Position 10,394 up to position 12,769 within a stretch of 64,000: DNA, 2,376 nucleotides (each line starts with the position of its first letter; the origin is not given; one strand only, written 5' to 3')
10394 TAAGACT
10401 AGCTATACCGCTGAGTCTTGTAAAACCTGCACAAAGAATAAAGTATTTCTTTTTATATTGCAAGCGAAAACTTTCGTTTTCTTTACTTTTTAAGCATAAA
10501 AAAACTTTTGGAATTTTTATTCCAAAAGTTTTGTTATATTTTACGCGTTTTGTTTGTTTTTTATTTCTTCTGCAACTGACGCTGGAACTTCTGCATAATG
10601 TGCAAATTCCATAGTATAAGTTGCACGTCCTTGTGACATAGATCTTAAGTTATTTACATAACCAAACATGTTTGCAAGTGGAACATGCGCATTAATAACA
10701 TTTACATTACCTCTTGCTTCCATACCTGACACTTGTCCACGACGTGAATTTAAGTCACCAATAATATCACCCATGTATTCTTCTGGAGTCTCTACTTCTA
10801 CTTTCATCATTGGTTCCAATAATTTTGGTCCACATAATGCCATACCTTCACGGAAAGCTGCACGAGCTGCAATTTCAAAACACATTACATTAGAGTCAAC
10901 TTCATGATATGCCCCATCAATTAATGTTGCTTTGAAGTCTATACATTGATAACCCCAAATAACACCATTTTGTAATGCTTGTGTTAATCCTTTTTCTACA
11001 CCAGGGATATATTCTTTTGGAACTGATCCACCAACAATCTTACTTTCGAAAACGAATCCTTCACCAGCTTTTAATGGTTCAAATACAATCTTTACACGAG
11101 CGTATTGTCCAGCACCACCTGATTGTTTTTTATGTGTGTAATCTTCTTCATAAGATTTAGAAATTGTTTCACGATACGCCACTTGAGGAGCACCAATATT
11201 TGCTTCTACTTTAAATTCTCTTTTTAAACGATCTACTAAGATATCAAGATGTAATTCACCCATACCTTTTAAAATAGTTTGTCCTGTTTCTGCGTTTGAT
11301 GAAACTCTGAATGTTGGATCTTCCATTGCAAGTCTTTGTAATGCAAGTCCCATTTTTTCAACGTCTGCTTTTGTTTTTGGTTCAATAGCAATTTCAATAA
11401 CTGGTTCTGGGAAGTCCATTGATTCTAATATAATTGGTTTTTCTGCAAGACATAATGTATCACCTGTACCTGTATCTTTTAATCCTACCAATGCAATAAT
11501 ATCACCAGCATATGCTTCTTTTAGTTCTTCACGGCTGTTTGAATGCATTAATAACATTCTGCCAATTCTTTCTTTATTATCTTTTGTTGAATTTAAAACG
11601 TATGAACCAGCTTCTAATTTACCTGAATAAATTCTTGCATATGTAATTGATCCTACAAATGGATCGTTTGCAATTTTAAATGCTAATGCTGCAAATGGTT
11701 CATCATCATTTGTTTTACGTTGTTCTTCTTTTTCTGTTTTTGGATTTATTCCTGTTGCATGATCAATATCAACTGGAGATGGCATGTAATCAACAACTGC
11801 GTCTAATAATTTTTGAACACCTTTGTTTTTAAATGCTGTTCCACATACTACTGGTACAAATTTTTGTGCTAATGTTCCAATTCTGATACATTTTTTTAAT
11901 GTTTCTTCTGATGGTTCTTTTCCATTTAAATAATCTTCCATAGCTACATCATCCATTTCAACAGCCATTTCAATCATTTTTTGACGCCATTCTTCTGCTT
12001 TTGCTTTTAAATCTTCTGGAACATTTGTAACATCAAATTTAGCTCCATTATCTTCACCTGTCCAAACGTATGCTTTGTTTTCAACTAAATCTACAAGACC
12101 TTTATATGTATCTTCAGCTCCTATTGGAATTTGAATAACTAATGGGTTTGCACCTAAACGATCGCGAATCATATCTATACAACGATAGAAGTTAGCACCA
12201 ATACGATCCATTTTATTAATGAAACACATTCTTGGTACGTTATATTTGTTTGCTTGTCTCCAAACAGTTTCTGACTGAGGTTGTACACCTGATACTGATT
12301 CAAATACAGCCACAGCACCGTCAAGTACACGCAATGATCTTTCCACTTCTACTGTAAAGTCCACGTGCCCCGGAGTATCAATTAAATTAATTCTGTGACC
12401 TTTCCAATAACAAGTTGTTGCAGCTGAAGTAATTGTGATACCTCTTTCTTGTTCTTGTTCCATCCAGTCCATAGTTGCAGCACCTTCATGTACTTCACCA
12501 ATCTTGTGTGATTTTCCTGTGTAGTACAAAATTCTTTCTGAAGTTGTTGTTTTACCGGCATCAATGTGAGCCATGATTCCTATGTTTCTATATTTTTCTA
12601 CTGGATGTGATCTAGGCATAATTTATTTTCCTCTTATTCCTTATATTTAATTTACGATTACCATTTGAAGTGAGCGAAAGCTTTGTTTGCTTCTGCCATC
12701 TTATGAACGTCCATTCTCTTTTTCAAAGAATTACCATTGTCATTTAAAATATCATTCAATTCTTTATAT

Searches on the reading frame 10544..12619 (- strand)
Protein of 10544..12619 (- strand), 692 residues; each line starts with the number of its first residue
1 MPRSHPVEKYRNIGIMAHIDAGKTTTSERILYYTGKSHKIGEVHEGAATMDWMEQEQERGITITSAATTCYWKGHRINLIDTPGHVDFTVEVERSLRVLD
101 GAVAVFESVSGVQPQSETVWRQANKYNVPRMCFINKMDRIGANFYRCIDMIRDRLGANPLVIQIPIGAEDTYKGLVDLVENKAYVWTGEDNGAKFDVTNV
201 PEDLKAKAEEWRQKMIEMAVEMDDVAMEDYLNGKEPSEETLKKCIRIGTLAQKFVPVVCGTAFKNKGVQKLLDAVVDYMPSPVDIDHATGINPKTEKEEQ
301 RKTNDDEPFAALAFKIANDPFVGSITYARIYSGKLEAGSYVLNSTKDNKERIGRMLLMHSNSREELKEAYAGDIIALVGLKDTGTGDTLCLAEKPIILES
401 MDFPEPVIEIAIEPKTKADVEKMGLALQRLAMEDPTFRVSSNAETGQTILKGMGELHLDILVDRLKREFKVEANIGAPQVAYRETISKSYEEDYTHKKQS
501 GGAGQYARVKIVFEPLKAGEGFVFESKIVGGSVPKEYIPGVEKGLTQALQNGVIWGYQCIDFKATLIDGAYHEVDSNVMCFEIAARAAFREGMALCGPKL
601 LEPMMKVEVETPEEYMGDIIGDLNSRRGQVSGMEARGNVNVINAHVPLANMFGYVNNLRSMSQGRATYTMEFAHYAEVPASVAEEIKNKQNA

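Call 32: find_related_loci(query=window:10544-12619:-, collection=genome_contigs, flank=10000)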
Query window:10544-12619:- (692 aa) in genome_contigs; peptide patterns used: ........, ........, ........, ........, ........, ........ (x = any residue, [..] = any of these).
600 stretches matched a pattern (row limit reached: there are more); 600 encode a relative of the query (tblastn E <= 1e-3); the best 80 are kept; 80 distinct loci.
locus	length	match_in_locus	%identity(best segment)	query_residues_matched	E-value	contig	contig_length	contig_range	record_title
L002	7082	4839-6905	71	1-689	0e+0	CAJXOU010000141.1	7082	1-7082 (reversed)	MAG TPA_asm: uncultured Rhodobiaceae bacterium isolate ERR1855268_bin.6_MetaBAT_v2.12.1_MAG genome assembly, contig: NOD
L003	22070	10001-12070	72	1-689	0e+0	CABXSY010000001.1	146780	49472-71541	MAG: uncultured Alphaproteobacteria bacterium isolate AG-325-B13 genome assembly, contig: AG-325-B13_NODE_1, whole genom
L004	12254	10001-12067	71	1-689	0e+0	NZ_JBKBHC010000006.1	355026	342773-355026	MAG: Ferrovibrio sp. isolate 21I_052.bin.13 NODE_15_length_355026_cov_5.856584, whole genome shotgun sequence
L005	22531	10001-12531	71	1-689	0e+0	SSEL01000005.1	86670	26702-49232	MAG: Rhodospirillaceae bacterium isolate Bin_26_3 c_000000068476, whole genome shotgun sequence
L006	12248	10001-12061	69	3-689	0e+0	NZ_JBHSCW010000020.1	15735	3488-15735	Fodinicurvata halophila strain CECT 8472 velvet_auto_127_20, whole genome shotgun sequence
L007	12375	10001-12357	69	1-689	0e+0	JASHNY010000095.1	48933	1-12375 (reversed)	MAG: Alphaproteobacteria bacterium isolate JOPF009 JOPF_A072_contig_9552, whole genome shotgun sequence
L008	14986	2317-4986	69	1-689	0e+0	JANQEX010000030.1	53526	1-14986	MAG: Alphaproteobacteria bacterium isolate PL23a_bin.53 k99_6643923, whole genome shotgun sequence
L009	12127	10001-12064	69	1-687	0e+0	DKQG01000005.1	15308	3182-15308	MAG TPA_asm: Alphaproteobacteria bacterium UBA7314 UBA7314_contig_7856, whole genome shotgun sequence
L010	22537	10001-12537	69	1-689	0e+0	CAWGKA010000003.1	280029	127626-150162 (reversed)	MAG: uncultured Alphaproteobacteria bacterium isolate MFD05684.bin.2.261 genome assembly, contig: contig_14121, whole ge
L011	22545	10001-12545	69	1-689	0e+0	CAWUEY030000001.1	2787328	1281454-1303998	MAG: Rhodospirillales bacterium isolate 4fd3a609-4b20-488f-a53c-3ffcb215da44 genome assembly, contig: contig_1, whole ge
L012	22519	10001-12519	68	1-689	0e+0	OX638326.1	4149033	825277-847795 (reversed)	MAG: uncultured Alphaproteobacteria bacterium isolate 36580269-0a0b-41f5-a0f3-8f7859907d82 genome assembly, chromosome:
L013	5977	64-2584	71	6-689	0e+0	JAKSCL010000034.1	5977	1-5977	MAG: Hyphomicrobiales bacterium isolate MAG.284 k141_426647, whole genome shotgun sequence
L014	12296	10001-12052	70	7-689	0e+0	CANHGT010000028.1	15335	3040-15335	MAG: Alphaproteobacteria bacterium isolate RE-23may17-523 genome assembly, contig: RE-23may17-C14301, whole genome shotg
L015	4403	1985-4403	68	1-689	0e+0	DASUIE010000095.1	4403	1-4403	MAG TPA_asm: Stellaceae bacterium isolate SMAG_U1452 k141_1765735, whole genome shotgun sequence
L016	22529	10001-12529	68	1-689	0e+0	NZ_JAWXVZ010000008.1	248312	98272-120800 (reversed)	Pseudovibrio sp. SPO723 contig8, whole genome shotgun sequence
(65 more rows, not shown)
